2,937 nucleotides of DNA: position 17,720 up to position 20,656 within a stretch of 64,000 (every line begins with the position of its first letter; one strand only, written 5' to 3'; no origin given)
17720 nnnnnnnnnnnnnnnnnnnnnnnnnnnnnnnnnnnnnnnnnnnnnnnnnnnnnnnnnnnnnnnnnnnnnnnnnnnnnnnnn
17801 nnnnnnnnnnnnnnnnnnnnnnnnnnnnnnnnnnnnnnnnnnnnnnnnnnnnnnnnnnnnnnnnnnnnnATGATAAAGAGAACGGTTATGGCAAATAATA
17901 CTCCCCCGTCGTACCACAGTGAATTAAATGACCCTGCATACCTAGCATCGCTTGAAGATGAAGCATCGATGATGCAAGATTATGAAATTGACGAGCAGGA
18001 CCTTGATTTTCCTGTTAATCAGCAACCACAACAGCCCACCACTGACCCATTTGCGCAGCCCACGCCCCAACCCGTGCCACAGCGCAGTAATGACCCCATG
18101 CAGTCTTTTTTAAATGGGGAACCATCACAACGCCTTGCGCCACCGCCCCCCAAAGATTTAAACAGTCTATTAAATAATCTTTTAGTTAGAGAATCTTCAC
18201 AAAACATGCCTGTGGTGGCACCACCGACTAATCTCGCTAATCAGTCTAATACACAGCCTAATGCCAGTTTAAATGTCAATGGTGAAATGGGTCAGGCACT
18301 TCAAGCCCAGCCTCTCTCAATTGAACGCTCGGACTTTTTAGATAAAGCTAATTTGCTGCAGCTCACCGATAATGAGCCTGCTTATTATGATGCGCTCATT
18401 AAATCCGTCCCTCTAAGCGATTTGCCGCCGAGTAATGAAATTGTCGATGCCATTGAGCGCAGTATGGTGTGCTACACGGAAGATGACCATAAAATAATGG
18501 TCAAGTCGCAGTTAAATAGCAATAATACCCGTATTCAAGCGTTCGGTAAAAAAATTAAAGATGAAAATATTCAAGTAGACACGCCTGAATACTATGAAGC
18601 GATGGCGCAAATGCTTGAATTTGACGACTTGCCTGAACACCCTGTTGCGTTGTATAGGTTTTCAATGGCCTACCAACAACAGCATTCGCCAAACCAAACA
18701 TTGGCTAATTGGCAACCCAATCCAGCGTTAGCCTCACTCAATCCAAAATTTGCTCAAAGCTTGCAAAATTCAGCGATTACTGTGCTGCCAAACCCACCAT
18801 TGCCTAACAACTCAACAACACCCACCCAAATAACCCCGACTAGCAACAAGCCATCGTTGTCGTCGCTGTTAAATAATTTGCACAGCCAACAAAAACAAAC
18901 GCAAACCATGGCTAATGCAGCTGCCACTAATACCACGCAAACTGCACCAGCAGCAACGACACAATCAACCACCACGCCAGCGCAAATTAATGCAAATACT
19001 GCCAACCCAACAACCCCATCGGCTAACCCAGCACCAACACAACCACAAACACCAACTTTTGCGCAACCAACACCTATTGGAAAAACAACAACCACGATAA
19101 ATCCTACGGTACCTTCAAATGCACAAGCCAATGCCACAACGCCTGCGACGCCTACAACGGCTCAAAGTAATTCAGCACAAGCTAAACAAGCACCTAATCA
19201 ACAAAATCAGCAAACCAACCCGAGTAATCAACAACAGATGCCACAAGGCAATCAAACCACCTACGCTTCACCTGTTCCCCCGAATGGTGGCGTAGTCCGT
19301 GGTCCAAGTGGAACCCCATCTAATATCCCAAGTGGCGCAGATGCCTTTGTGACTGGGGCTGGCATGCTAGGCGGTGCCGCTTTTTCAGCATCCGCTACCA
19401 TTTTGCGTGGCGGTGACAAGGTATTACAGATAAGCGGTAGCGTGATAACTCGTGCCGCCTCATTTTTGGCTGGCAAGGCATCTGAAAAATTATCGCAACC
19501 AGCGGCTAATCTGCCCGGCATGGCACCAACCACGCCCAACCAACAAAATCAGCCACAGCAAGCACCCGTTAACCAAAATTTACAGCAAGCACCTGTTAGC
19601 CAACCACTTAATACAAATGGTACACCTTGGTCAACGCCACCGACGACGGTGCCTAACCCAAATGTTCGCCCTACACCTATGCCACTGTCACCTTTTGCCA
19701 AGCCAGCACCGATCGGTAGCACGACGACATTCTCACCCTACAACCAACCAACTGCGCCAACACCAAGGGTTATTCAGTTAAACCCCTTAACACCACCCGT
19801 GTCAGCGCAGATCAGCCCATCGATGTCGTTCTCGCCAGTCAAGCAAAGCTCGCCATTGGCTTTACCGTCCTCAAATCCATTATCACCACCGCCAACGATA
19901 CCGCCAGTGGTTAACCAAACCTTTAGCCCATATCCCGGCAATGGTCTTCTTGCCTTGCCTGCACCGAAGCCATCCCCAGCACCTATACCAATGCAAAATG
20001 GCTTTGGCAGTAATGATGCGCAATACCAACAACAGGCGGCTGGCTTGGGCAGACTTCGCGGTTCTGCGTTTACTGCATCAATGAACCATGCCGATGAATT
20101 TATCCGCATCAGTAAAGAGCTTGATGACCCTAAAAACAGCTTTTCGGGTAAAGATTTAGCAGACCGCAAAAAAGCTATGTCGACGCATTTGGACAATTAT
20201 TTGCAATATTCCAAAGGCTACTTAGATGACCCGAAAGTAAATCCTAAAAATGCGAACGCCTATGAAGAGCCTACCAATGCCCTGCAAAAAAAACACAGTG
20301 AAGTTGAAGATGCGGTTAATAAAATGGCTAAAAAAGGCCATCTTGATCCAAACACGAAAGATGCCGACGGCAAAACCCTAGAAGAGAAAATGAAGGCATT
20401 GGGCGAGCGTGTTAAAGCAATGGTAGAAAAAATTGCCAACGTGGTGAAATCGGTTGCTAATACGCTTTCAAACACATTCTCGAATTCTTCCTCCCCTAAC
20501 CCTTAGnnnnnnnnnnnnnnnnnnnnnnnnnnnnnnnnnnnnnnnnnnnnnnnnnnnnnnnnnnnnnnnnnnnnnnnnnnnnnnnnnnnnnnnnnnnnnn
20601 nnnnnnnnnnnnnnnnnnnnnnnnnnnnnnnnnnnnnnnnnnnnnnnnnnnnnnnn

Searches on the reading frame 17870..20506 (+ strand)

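Call 5: search_protein_families(library=pfam, proteins=[window:17870-20506:+], max_evalue=0.01)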
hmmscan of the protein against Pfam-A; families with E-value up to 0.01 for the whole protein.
window:17870-20506:+ (878 aa): 0 families

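Call 31: search_protein_families(library=ncbifam, proteins=[window:17870-20506:+], max_evalue=0.1)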
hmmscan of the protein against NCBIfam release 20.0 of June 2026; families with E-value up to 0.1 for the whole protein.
window:17870-20506:+ (878 aa): 0 families

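Call 45: search_protein_families(library=phrogs, proteins=[window:17870-20506:+], max_evalue=0.01)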
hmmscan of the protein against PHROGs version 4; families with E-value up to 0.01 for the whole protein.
window:17870-20506:+ (878 aa): 0 families

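Call 58: search_protein_families(library=padloc, proteins=[window:17870-20506:+], max_evalue=0.01)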
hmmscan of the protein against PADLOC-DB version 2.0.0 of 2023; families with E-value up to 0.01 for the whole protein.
window:17870-20506:+ (878 aa): 1 family
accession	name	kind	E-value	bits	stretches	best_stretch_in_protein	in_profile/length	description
PDLC02413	Aga_Nuclease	-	0.0018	15.6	1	806-871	98-163/267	-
